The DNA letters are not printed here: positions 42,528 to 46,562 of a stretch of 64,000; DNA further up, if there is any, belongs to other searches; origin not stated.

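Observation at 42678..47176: A 1244-aa protein with a prepilin-type N-terminus is co-transcribed with a Cys-rich anchored partner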

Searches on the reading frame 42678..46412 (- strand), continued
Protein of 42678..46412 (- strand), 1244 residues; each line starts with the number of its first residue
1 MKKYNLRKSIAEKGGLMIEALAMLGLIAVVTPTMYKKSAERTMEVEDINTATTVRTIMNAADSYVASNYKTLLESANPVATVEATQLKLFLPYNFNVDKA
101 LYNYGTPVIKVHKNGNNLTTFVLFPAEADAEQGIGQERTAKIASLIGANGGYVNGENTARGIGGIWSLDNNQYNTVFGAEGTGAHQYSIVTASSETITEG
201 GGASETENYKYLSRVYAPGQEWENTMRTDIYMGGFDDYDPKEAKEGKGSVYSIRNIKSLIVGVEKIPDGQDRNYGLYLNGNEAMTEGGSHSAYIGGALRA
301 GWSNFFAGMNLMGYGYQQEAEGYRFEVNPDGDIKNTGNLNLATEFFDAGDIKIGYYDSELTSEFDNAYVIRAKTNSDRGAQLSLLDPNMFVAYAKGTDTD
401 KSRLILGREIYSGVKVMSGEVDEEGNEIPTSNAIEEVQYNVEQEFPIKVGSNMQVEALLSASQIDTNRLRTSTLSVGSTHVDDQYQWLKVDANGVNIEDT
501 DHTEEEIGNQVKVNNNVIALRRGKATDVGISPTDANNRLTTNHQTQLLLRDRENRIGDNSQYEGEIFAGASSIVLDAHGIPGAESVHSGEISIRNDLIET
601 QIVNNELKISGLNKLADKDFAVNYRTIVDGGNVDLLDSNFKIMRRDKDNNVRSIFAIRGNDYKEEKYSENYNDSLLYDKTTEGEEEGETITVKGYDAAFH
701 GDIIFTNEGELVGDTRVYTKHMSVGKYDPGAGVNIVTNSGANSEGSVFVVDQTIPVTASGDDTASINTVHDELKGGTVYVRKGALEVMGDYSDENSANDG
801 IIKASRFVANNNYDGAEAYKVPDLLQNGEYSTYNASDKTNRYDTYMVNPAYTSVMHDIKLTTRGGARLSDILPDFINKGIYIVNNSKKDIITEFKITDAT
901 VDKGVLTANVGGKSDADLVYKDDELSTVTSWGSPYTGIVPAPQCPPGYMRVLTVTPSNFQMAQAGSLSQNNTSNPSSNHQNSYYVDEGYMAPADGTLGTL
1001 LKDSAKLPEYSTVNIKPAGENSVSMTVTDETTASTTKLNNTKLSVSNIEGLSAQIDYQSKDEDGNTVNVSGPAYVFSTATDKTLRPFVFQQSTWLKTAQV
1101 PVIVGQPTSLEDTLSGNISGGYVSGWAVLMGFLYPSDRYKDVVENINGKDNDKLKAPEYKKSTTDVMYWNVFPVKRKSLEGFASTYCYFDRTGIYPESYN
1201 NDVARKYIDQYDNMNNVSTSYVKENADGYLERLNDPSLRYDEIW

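Call 62: predict_structure(alignment_id=A3)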
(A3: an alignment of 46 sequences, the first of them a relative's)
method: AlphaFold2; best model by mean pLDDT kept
length: 1191 residues; sequences in the alignment: 46
mean_pLDDT: 55.2   pTM: 0.30
mean pLDDT of the five models: 55.2, 55.1, 47.9, 46.0, 45.3
residues with pLDDT >= 90: 2; 70-90: 312; 50-70: 341; < 50: 536
segments of 3 or more residues with pLDDT < 50: 1-38, 203-296, 312-315, 323-325, 327-332, 391-395, 400-402, 406-412, 427-429, 431-434, 437-439, 570-582, 587-590, 622-628, 658-660, 686-695, 705-733, 751-796, 798-845, 872-878, 927-965, 975-1027, 1031-1043, 1094-1106, 1132-1191
pLDDT, mean of each block of 10 residues (from residue 1): 31 33 34 42 74 86 82 80 83 73 67 83 86 69 82 83 77 82 71 79 38 37 38 31 35 29 31 37 40 47 52 52 46 53 59 65 68 62 60 49 48 55 49 46 57 62 76 72 80 80 74 69 67 62 62 64 56 40 48 65 73 72 48 69 76 62 63 70 51 53 47 39 33 53 54 41 39 34 39 42 43 28 28 29 52 77 73 45 77 66 73 68 56 42 41 40 51 47 35 29 32 35 43 44 64 74 60 80 63 47 51 68 75 41 40 36 33 40 31 30
secondary structure, 60 per line:
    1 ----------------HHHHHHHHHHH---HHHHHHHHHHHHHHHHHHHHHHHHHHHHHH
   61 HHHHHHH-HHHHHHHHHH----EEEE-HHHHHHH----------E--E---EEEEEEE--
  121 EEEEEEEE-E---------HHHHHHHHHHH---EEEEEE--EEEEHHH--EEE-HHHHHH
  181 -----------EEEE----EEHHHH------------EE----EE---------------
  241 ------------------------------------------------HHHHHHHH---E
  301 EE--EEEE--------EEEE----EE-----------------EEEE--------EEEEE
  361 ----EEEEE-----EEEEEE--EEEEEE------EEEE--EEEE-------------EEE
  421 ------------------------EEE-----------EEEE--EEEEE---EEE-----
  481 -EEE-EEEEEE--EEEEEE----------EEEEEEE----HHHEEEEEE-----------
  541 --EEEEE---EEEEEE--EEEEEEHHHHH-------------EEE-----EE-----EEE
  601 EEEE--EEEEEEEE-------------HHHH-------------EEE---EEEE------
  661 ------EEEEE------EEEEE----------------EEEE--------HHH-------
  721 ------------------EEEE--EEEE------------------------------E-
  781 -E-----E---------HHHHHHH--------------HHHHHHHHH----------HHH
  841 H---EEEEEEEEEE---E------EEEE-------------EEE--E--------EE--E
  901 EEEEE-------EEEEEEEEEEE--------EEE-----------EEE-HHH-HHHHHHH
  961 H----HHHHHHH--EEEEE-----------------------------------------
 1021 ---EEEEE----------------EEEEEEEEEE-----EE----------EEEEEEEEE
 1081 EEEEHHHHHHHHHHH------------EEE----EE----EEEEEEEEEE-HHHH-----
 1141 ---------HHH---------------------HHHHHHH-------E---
elements in order (helices of 4 or more, strands of 3 or more residues): H17-27 H31-67 H69-78 E83-86 H88-94 E112-118 E121-128 H140-150 E154-159 E162-165 E171-173 H175-180 E192-195 H202-205 H289-296 E300-302 E305-308 E317-320 E344-347 E356-360 E365-369 E375-380 E383-388 E395-398 E401-404 E418-420 E445-447 E459-462 E465-469 E473-475 E482-484 E486-491 E494-499 E510-516 E524-529 E543-547 E551-556 E559-564 H565-569 E583-585 E598-604 E607-614 H628-631 E645-647 E651-654 E667-671 E678-682 E699-702 E739-742 E745-748 H798-804 H819-827 H838-841 E845-854 E865-868 E882-884 E900-905 E913-923 E932-934 E946-948 H954-961 H966-972 E975-979 E1024-1028 E1045-1054 E1072-1084 H1085-1095 E1108-1110 E1121-1130 H1132-1135 H1174-1180
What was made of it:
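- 45630..46400 (-): Region homologous to the constant N-terminal region of IncI-plasmid PilV (residues 5-261). AF2 of the orthologue gives pLDDT 70-86 for residues 41-200 (call 62).
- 42681..45629 (-): C-terminal extension of about 980 residues, predicted mostly beta, with no detectable relatives outside the family. The AF2 model is mostly strands at low confidence (call 62).
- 43770..43892 (-): Ultra-conserved segment, residues 841-881 (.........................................). AF2 confidence is low here (call 62).
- AF2 of the orthologue gives a long helix plus sheet at pLDDT 70-86 (call 62). A monomer AF2 model of low confidence and mostly strands would fit an obligate oligomer (call 62; inference).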

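Call 65: fold_search(model_id=the predicted structure, library=pdb)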
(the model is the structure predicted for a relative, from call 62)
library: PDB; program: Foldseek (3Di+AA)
matches with E <= 10: 280; with E <= 0.001: 0
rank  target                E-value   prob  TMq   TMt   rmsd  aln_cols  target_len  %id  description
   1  4uxg_C                4.7e-02  0.09  0.05  0.10  43.2       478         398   12  Crystal structure of the carboxy-terminal region of the bacteriophage T4 proximal long tail fibre protein gp34, R32 na (released 2015-09-30)
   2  4uxg_A                8.8e-02  0.08  0.05  0.10  37.7       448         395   11  Crystal structure of the carboxy-terminal region of the bacteriophage T4 proximal long tail fibre protein gp34, R32 na (released 2015-09-30)
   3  5jov                  1.0e-01  0.18  0.03  0.04  20.1       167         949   12  Bacteroides ovatus Xyloglucan PUL GH31 with bound 5FIdoF (released 2016-08-10)
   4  4uxg_I                1.1e-01  0.06  0.05  0.09  42.1       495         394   11  Crystal structure of the carboxy-terminal region of the bacteriophage T4 proximal long tail fibre protein gp34, R32 na (released 2015-09-30)
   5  5jou                  2.0e-01  0.16  0.03  0.04  19.6       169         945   11  Bacteroides ovatus Xyloglucan PUL GH31 (released 2016-08-10)
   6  6ybt_1                2.2e-01  0.04  0.05  0.07  33.1       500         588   10  Structure of a human 48S translational initiation complex - eIF3bgi (released 2020-09-16)
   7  7tdz_i                2.4e-01  0.08  0.05  0.06  21.1       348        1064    7  Cryo-EM model of protomer of the cytoplasmic ring of the nuclear pore complex from Xenopus laevis (released 2022-06-22)
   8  9sob_R                2.9e-01  0.06  0.04  0.04  21.7       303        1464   11  Structural Model of the Nuclear Pore Complex in Arabidopsis thaliana (released 2025-11-05)
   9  8f5o_F                3.2e-01  0.04  0.05  0.06  20.9       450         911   10  Structure of Leishmania tarentolae IFT-A (state 1) (released 2022-12-21)
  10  6qnp_D                3.5e-01  0.06  0.04  0.10  21.5       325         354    6  CLATHRIN HEAVY CHAIN N-TERMINAL DOMAIN BOUND TO GTSE1 LIDL MOTIF (released 2019-08-28)
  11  7pi7_A                3.5e-01  0.03  0.04  0.09  23.6       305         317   10  PfCyRPA bound to monoclonal antibody Cy.002 Fab fragment (released 2022-02-09)
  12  7pi7_D                3.5e-01  0.03  0.04  0.10  23.8       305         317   10  PfCyRPA bound to monoclonal antibody Cy.002 Fab fragment (released 2022-02-09)
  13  7fik_j                3.9e-01  0.04  0.04  0.04  24.4       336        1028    8  The cryo-EM structure of the CR subunit from X. laevis NPC (released 2022-11-09)
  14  7okq_A                4.1e-01  0.09  0.04  0.04  15.4       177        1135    7  Cryo-EM Structure of the DDB1-DCAF1-CUL4A-RBX1 Complex (released 2021-10-13)
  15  1utc_A                4.1e-01  0.04  0.04  0.09  22.1       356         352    6  Clathrin terminal domain complexed with TLPWDLWTT (released 2004-02-25)
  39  6mic                  1.7e+00  0.11  0.06  0.34  15.9       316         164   11  Crystal Structure of the C-terminal half of the Vibrio cholerae minor pilin TcpB (released 2019-08-28)
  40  4qs4                  1.7e+00  0.10  0.07  0.14  12.7       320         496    7  Crystal Structure of CofB from Enterotoxigenic Escherichia coli (released 2015-06-03)
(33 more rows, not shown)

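Call 74: search_protein_families(library=pfam, proteins=[L029:8444-9157:-], max_evalue=0.1)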
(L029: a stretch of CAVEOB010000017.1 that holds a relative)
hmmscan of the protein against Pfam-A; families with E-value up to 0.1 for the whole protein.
L029:8444-9157:- (237 aa): 3 families
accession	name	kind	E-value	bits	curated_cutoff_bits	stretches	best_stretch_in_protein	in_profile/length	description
PF01478.23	Peptidase_A24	-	3.8e-16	59.9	26.5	1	92-207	1-101/104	Type IV leader peptidase family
PF09335.16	VTT_dom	-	0.038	14.9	33.9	1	2-78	6-82/123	VTT domain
PF04930.20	FUN14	-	0.079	13.8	22.5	0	4-53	1-54/92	FUN14 family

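Call 90: list_cluster_members(proteins=[P0011, P0057, P0072, P0097, P0103, P0033, P0029, P0007, P0092, P0004])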
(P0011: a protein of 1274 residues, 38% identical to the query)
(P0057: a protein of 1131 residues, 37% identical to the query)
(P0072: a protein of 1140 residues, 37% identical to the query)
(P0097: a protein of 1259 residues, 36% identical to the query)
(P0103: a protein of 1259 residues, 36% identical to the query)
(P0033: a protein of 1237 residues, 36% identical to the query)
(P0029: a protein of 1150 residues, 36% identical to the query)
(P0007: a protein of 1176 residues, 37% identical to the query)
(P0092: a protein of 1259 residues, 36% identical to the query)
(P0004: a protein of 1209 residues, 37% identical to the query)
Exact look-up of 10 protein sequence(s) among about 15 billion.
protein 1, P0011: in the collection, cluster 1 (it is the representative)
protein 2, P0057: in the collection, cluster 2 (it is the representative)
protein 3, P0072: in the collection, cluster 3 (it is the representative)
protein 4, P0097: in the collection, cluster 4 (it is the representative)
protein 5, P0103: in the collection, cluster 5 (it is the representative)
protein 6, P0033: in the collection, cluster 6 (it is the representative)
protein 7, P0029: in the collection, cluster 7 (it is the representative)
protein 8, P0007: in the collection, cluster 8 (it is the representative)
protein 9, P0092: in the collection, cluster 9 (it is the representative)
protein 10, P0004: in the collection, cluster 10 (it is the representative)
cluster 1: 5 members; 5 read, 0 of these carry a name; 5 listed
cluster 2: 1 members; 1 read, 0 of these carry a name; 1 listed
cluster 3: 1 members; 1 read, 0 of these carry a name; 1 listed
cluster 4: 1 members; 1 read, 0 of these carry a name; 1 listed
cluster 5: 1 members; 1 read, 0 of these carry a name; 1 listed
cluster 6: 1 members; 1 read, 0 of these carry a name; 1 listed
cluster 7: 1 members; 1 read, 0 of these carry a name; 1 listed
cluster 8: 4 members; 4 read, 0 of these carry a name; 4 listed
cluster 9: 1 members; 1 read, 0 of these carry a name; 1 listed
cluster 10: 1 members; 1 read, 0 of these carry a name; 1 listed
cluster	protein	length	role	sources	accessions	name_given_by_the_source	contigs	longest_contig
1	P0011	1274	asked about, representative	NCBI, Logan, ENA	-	-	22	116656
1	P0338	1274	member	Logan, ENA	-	-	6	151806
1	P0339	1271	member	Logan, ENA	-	-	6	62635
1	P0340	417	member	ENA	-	-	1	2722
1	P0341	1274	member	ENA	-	-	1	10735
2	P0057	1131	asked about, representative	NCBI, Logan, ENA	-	-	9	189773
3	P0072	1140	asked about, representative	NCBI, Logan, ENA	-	-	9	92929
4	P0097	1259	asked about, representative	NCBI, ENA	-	-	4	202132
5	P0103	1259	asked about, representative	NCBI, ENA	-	-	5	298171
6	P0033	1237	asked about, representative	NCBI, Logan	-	-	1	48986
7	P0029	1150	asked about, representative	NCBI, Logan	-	-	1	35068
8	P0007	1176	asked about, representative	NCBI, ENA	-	-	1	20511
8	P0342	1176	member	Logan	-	-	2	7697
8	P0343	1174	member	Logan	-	-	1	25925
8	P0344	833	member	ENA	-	-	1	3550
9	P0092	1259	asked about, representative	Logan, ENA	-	-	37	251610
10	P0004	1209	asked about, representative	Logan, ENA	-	-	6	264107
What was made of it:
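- Tried and rejected: Cluster names (call 90).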

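Call 92: find_related_loci(query=A1, collection=viral_contigs, flank=10000)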
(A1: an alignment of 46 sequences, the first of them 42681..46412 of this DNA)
Query A1 (1244 aa) in viral_contigs; peptide patterns used: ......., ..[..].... (x = any residue, [..] = any of these).
31 stretches matched a pattern, but none encodes a relative of the query by tblastn (E <= 1e-3).
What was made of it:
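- Tried and rejected: The family is absent from IMG/VR viral contigs (call 92).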

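Call 94: search_protein_families(library=ncbifam, proteins=[L029:8444-9157:-], max_evalue=0.01)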
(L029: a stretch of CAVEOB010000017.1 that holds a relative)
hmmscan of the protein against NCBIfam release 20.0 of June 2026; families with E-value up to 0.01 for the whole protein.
L029:8444-9157:- (237 aa): 0 families

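Call 95: search_protein_representatives(alignment_id=A3)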
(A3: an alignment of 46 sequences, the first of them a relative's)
Query: 46 sequences, 1191 profile positions. Proteins with E-value up to 0.001 (for the whole library): 589; up to 1e-10: 468; up to 1e-30: 285. The best 150 are listed.
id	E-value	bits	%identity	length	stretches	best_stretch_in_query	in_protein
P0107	0.0e+00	1526.3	-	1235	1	1-1191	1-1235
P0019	0.0e+00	1507.4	-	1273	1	1-1191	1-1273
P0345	0.0e+00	1477.5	-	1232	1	1-1191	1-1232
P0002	0.0e+00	1398.5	-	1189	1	1-1191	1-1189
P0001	0.0e+00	1391.8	-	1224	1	1-1191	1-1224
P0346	0.0e+00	1391.6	-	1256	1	1-1191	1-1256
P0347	0.0e+00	1361.3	-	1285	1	1-1191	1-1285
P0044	0.0e+00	1353.1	-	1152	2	1-529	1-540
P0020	0.0e+00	1340.3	-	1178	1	1-1191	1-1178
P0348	0.0e+00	1330.2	-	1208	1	1-1191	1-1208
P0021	0.0e+00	1323.0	-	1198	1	1-1191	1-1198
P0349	0.0e+00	1317.9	-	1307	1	1-1191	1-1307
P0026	0.0e+00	1308.5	-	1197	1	5-1191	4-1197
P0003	0.0e+00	1299.1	-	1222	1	1-1191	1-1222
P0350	0.0e+00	1298.3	-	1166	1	2-1191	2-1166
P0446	2.4e-128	446.4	-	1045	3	742-954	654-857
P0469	1.3e-119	417.5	-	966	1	740-1191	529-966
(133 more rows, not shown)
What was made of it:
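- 42678..46412 (-): Gene for the 1244-aa PilV-like modular prepilin. 589 clusters at 50% identity (call 95).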
